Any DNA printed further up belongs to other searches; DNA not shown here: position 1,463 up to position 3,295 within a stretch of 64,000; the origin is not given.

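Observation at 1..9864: Tandem amplification of Tad minor-pilin modules (at least 7 TadE-like and 4 TadG-like genes) with no core Tad machinery in the window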

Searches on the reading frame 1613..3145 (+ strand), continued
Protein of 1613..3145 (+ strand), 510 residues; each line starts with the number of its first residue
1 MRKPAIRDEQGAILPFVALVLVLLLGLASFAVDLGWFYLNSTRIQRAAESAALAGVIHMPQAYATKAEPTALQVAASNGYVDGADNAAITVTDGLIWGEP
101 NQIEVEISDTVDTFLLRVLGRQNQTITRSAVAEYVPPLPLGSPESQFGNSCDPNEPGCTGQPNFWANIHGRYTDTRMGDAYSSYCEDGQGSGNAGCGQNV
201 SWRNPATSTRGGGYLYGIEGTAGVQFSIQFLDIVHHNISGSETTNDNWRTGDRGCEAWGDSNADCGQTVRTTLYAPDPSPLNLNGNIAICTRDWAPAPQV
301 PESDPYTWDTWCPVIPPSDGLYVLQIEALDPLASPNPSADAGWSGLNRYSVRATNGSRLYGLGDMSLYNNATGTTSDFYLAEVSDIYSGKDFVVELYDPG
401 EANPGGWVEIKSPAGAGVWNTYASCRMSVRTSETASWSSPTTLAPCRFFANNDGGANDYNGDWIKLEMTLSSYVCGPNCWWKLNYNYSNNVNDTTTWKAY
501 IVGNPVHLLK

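Call 17: find_encoding_contigs(protein=P0102, flank=10000, max_places=2)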
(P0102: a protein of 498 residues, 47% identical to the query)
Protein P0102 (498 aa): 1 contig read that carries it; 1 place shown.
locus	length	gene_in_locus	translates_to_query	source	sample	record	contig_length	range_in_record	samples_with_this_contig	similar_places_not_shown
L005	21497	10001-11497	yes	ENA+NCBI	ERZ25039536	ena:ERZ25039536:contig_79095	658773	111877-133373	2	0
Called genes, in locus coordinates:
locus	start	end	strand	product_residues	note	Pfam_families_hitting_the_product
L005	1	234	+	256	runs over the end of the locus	PF04168:Alpha-E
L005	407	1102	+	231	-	PF01841:Transglut_core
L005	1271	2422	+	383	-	PF06280:fn3_5 (faint), PF11614:FixG_C (faint), PF25929:DUF7974 (faint), PF10633:NPCBM_assoc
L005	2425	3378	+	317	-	PF00005:ABC_tran, PF13304:AAA_21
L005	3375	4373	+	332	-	PF12679:ABC2_membrane_2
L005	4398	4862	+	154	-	PF10759:BPA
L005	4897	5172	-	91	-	PF02467:Whib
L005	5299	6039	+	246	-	-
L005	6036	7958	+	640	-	PF00890:FAD_binding_2, PF01266:DAO, PF03486:HI0933_like (faint), PF02910:Succ_DH_flav_C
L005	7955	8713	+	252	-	PF13085:Fer2_3, PF12797:Fer4_2 (weak), PF00037:Fer4 (weak), PF12837:Fer4_6 (weak), PF12838:Fer4_7, PF13183:Fer4_8, PF13237:Fer4_10 (weak), PF13534:Fer4_17 (weak), +1 more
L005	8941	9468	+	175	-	PF07811:TadE (weak)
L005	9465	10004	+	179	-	PF07811:TadE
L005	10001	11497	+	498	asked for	PF13400:Tad (weak)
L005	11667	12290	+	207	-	PF07811:TadE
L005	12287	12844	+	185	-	PF07811:TadE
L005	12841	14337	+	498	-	PF13400:Tad (weak)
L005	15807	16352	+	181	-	PF07811:TadE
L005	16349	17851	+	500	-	PF13400:Tad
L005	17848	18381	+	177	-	PF07811:TadE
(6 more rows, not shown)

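Call 23: search_protein_families(library=ncbifam, max_evalue=0.01, proteins=[window:1613-3142:+])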
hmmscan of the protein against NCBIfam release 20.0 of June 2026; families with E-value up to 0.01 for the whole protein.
window:1613-3142:+ (510 aa): 1 family
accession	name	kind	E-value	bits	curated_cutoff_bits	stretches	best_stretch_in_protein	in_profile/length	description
TIGR03816.1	tadE_like_DECH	hypoth_equivalog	0.0086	16.3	50.95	0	17-79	9-70/109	Rv3654c family TadE-like protein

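Call 49: find_related_loci(query=A2, collection=genome_contigs, flank=10000)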
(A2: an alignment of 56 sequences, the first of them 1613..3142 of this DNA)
Query A2 (510 aa) in genome_contigs; peptide patterns used: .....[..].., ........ (x = any residue, [..] = any of these).
142 stretches matched a pattern; 127 encode a relative of the query (tblastn E <= 1e-3); the best 80 are kept; 78 distinct loci.
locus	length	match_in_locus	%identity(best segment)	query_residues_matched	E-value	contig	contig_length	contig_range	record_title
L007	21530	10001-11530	89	1-510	0e+0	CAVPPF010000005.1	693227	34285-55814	MAG: uncultured Actinomycetota bacterium isolate MFD09964.bin.1.235 genome assembly, contig: contig_6061, whole genome s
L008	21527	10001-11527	87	1-510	0e+0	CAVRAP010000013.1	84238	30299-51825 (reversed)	MAG: uncultured Actinomycetota bacterium isolate MFD03551.bin.1.83 genome assembly, contig: contig_33172, whole genome s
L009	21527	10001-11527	87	1-510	0e+0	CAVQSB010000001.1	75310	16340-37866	MAG: uncultured Actinomycetota bacterium isolate MFD09964.bin.2.47 genome assembly, contig: contig_15199, whole genome s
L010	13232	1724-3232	87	8-510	0e+0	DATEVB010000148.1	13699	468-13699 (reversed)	MAG TPA_asm: Acidimicrobiia bacterium isolate SMAG_U8356 k141_2688352, whole genome shotgun sequence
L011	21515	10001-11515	83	2-510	0e+0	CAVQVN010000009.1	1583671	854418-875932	MAG: uncultured Actinomycetota bacterium isolate MFD09964.bin.1.364 genome assembly, contig: contig_6121, whole genome s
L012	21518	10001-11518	81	2-510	0e+0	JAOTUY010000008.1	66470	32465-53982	MAG: Acidimicrobiia bacterium isolate 13_May_SF_Bin27 13_May_SF_Bin27_scaffold_190_c1, whole genome shotgun sequence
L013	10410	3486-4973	57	8-509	0e+0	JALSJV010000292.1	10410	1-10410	MAG: Acidimicrobiia bacterium isolate 354-166_metabat2_scaf2bin.111 354-166_scaffold_6350_c1, whole genome shotgun seque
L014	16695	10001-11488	57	8-509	0e+0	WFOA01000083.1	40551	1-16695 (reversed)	MAG: Acidimicrobiia bacterium isolate S012_128 k151_293387, whole genome shotgun sequence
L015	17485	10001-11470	55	1-510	6e-177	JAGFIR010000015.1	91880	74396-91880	MAG: Acidimicrobiales bacterium isolate mag.2 k127_1690697, whole genome shotgun sequence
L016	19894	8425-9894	55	2-509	2e-172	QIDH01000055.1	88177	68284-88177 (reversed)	MAG: Acidimicrobiia bacterium isolate SZUA-232 Ga0063294_10000026, whole genome shotgun sequence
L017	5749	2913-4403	53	7-509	7e-167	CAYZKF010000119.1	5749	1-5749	MAG TPA_asm: uncultured Acidimicrobiaceae bacterium isolate SRP217488_co1_199 genome assembly, contig: NODE_14993_length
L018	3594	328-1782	53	6-509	8e-172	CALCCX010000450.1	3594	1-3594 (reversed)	MAG TPA_asm: uncultured Acidimicrobiia bacterium isolate DRR093004_bin.71_CONCOCT_v1.1_MAG genome assembly, contig: ERZ6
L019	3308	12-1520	50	9-509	9e-166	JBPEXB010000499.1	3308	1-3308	MAG: Acidimicrobiia bacterium isolate MAG13 MAG13_MAG13_499, whole genome shotgun sequence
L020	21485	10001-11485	52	6-509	2e-156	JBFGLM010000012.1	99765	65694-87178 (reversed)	MAG: Acidimicrobiia bacterium isolate Mix_sand03.2021.01.D.83 k141_1322900_length_99765_cov_19.2556, whole genome shotgu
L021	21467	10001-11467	51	3-509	1e-153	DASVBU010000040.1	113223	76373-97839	MAG TPA_asm: Acidimicrobiia bacterium isolate SMAG_U1987 k141_1110058, whole genome shotgun sequence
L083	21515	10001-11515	42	7-509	5e-114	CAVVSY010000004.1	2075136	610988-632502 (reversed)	MAG: uncultured bacterium isolate MFD02840.bin.2.66 genome assembly, contig: contig_13297, whole genome shotgun sequence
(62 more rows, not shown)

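Call 51: predict_structure(alignment_id=A2)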
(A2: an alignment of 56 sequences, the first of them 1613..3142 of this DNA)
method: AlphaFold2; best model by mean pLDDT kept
length: 510 residues; sequences in the alignment: 56
mean_pLDDT: 87.9   pTM: 0.84
mean pLDDT of the five models: 87.9, 87.2, 86.3, 85.5, 85.1
residues with pLDDT >= 90: 271; 70-90: 212; 50-70: 21; < 50: 6
segments of 3 or more residues with pLDDT < 50: 1-3
pLDDT, mean of each block of 10 residues (from residue 1): 49 82 87 92 95 91 89 93 84 71 92 85 92 89 88 75 86 91 91 89 90 94 94 91 81 81 89 92 93 93 88 92 93 67 82 93 92 84 90 93 86 92 97 93 96 88 95 88 89 90 84
secondary structure, 60 per line:
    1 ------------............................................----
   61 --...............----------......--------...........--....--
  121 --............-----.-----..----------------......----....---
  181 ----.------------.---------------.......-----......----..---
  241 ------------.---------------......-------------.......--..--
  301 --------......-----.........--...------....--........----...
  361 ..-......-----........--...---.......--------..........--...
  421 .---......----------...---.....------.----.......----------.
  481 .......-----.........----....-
elements in order: H13-56 H63-77 E88-93 E102-112 H115-118 E123-134 E164-169 E214-220 E226-231 E269-274 E288-294 E309-314 E320-328 H340-343 E346-353 E358-362 E364-369 E375-382 E391-397 E406-415 E418-421 E425-430 E441-443 E447-451 E463-469 E480-487 E493-501 E506-509

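Call 68: fold_search(model_id=the predicted structure, library=pdb)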
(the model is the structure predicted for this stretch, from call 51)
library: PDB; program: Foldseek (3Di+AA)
matches with E <= 10: 933; with E <= 0.001: 6
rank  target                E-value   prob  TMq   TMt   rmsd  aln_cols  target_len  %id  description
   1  5ift_A                7.5e-05  0.35  0.11  0.07  23.0       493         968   10  STRUCTURE OF E298Q-BETA-GALACTOSIDASE FROM ASPERGILLUS NIGER IN COMPLEX WITH 3-b-Galactopyranosyl glucose (released 2017-04-19)
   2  1w8x_A                1.8e-04  0.72  0.14  0.18  22.2       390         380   12  Structural analysis of PRD1 (released 2004-11-11)
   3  1w8x_F                2.4e-04  0.80  0.15  0.19  21.1       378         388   12  Structural analysis of PRD1 (released 2004-11-11)
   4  4xup_A                3.2e-04  0.63  0.13  0.18  19.6       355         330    9  Structure of the N-terminal CBM22-1-CBM22-2 tandem domain from Paenibacillus barcinonensis Xyn10C (released 2015-06-03)
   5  8zdp_v                7.4e-04  0.60  0.14  0.10  21.8       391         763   12  Cryo-EM structure of Mycobacteriophage Douge Central fiber (gp20) (released 2025-06-25)
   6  8zdq_v                7.4e-04  0.60  0.14  0.09  21.8       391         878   12  Cryo-EM structure of Mycobacteriophage Douge complete baseplate (gp13, gp17, gp23, gp16, gp18 and gp20) (released 2025-06-25)
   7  9vvr_d                1.2e-03  0.13  0.08  0.06  21.3       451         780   10  Structure of the bacteriophage E1004 tail (released 2025-11-12)
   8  7vrn_B                1.3e-03  0.06  0.08  0.09  23.2       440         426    9  Structure of infectious bursal disease virus Gt strain (released 2022-03-30)
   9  9vvr_V                1.4e-03  0.13  0.08  0.06  21.1       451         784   10  Structure of the bacteriophage E1004 tail (released 2025-11-12)
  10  5cis                  1.5e-03  0.28  0.11  0.17  26.0       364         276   10  The CUB1-EGF-CUB2 domains of rat MBL-associated serine protease-2 (MASP-2) bound to Ca2+ (released 2017-01-18)
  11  7kwb_A                1.7e-03  0.25  0.14  0.17  22.7       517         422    7  Surface glycan-binding protein B from Bacteroides thetaiotaomicron (released 2021-02-17)
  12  9m8u_A                1.8e-03  0.51  0.12  0.11  18.0       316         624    8  Cryo-EM structure of human SIDT1 (released 2026-03-18)
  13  6i56_D                2.2e-03  0.69  0.13  0.22  25.2       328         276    8  Crystal structure of PBSX exported protein XepA (released 2019-11-20)
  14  8h3u_A                2.2e-03  0.41  0.15  0.14  15.0       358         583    7  Inhibitor-bound EP, polyA model (released 2022-11-23)
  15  8xc1_A                3.1e-03  0.25  0.11  0.09  20.5       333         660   10  C. elegans SID1 in complex with dsRNA (released 2024-06-05)
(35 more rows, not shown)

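Call 80: search_protein_families(library=pfam, max_evalue=0.001, proteins=[L083:3-1031:-])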
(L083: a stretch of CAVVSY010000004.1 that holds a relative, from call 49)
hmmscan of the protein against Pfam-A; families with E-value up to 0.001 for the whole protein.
L083:3-1031:- (343 aa): 3 families
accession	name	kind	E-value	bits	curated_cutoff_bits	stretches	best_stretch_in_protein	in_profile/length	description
PF00437.27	T2SSE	-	2.2e-26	92.8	24.9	1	116-340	49-272/370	Type II/IV secretion system protein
PF13191.12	AAA_16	-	0.00035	21.6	32.6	0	196-223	25-52/167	AAA ATPase domain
PF00004.35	AAA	-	0.00086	20.2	21.2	0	198-275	1-62/131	ATPase family associated with various cellular activities (AAA)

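Call 81: find_related_loci(query=L083:3-1031:-, collection=metagenome_contigs, flank=10000)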
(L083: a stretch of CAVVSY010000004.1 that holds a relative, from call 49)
Query L083:3-1031:- (343 aa) in metagenome_contigs; peptide patterns used: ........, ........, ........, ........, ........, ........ (x = any residue, [..] = any of these).
326 stretches matched a pattern; 214 encode a relative of the query (tblastn E <= 1e-3); the best 80 are kept; 80 distinct loci.
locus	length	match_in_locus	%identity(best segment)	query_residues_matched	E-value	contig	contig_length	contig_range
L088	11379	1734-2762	84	1-343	0e+0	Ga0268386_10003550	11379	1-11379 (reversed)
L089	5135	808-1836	85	1-343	0e+0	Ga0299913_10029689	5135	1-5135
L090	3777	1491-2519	85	1-343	0e+0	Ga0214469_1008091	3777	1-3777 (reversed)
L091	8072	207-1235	85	1-343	0e+0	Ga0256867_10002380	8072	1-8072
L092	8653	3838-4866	84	1-343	0e+0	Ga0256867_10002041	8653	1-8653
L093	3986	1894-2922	85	1-343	0e+0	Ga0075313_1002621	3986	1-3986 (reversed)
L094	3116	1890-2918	84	1-343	0e+0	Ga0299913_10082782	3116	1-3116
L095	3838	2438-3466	84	1-343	0e+0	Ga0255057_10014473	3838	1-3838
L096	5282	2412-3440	84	1-343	0e+0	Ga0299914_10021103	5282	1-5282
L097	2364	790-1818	85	1-343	0e+0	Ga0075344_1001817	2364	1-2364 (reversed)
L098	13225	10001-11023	84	3-343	0e+0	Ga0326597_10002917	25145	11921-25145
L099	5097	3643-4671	86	1-343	0e+0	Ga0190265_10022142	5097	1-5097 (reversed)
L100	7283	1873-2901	84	1-343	0e+0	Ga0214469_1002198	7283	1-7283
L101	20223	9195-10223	84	1-343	0e+0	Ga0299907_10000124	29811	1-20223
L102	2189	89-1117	84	1-343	0e+0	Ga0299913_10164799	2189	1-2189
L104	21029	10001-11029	83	1-343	0e+0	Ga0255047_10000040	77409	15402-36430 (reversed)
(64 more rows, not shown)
